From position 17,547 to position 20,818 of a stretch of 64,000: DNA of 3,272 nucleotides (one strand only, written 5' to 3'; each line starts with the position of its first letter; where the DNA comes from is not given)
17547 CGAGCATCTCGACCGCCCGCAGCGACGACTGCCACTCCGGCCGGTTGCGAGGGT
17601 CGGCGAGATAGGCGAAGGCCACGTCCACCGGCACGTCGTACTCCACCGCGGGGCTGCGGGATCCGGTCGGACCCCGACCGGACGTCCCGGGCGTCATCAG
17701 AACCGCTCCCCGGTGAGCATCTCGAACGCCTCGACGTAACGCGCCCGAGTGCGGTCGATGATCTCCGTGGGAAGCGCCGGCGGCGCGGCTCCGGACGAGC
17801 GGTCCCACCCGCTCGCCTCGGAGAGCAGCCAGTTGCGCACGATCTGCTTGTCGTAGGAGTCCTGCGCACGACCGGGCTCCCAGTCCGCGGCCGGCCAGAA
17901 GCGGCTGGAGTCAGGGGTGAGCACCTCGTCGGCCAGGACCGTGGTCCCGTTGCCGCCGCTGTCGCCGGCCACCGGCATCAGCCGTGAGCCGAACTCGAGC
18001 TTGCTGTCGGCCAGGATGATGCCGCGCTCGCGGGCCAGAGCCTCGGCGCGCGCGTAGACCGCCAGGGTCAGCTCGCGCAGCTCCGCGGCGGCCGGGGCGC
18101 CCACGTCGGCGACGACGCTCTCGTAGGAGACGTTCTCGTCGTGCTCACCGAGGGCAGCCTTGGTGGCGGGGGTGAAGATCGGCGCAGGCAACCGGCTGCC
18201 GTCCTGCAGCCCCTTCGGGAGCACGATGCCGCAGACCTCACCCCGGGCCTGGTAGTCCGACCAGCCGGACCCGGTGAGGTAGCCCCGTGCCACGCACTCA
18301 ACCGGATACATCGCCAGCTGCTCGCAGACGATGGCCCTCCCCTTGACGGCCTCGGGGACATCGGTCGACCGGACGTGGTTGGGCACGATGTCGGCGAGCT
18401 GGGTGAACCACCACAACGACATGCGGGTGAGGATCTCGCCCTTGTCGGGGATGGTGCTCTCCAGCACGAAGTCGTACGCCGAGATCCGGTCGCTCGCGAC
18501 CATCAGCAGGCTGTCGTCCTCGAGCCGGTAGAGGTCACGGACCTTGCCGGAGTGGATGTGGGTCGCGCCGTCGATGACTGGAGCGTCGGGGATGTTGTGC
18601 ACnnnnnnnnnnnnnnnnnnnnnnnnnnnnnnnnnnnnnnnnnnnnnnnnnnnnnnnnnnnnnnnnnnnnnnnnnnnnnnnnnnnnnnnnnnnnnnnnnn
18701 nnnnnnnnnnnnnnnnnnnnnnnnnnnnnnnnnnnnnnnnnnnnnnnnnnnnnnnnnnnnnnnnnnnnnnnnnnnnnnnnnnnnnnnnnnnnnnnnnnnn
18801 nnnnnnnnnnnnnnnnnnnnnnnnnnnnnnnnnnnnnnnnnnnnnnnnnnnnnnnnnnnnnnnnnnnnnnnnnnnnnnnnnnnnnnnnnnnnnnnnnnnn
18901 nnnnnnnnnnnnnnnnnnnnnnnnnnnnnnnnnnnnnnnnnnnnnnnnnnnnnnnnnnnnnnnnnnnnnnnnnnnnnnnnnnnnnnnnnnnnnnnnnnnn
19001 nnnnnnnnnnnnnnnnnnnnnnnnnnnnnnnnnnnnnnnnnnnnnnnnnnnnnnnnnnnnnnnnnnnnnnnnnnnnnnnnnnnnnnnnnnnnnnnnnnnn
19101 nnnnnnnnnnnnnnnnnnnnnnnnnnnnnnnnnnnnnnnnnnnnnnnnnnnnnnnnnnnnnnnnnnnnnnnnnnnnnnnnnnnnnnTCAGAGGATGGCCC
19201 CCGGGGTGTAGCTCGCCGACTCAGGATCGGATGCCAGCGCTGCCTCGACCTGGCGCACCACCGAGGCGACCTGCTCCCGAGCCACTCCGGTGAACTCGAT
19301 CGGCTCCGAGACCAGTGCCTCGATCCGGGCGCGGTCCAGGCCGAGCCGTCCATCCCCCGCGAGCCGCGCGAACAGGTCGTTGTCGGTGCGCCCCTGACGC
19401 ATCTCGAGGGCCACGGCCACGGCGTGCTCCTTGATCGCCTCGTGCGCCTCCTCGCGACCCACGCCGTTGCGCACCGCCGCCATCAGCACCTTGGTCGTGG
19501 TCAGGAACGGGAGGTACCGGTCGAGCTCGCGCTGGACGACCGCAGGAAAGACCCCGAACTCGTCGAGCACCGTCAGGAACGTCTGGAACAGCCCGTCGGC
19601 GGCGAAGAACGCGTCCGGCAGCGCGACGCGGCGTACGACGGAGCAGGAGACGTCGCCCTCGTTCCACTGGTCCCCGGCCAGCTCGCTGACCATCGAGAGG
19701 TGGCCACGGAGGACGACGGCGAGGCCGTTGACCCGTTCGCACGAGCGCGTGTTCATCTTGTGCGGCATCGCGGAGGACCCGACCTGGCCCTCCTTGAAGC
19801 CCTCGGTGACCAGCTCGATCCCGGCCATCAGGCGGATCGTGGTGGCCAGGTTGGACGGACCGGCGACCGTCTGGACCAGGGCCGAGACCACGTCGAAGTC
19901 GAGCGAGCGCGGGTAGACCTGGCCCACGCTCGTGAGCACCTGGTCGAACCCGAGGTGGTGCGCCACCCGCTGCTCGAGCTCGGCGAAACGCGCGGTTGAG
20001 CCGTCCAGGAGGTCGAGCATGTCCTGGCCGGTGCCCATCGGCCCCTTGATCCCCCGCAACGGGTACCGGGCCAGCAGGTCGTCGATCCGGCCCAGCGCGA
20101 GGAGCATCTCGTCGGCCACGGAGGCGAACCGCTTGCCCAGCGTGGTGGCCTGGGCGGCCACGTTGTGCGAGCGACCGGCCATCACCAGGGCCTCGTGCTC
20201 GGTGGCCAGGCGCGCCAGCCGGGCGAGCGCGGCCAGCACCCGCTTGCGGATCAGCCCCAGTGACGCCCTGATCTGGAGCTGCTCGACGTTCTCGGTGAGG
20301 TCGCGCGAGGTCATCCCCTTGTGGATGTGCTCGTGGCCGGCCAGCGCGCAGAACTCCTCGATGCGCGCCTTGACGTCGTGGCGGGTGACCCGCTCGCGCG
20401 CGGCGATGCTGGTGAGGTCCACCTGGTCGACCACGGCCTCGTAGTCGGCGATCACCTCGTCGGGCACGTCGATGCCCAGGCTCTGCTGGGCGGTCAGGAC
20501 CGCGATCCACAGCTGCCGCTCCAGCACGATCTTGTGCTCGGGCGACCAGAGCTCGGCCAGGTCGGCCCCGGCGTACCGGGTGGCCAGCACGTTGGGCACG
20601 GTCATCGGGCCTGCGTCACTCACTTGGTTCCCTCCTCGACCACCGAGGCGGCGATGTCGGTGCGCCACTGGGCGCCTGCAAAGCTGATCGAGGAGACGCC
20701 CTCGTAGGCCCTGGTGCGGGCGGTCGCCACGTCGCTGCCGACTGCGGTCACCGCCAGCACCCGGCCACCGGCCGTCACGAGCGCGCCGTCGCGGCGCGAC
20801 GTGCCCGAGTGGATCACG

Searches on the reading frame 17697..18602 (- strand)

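Call 19: search_protein_families(library=pfam, proteins=[window:17697-18602:-], max_evalue=0.001)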
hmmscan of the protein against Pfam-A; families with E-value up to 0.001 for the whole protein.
window:17697-18602:- (301 aa): 1 family
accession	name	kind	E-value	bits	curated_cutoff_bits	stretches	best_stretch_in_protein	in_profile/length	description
PF01259.24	SAICAR_synt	-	4.9e-71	239.6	20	1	16-269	2-229/233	SAICAR synthetase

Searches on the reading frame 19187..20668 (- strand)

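Call 19: search_protein_families(library=pfam, proteins=[window:19187-20668:-], max_evalue=0.001)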
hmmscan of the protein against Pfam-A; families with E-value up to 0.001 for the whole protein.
window:19187-20668:- (493 aa): 2 families
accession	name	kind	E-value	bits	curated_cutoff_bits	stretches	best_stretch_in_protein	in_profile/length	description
PF00206.25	Lyase_1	-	1.1e-22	81.3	27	1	70-321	51-311/312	Lyase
PF10397.14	ADSL_C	-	6.3e-15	55.7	32.7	1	387-470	1-79/79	Adenylosuccinate lyase C-terminus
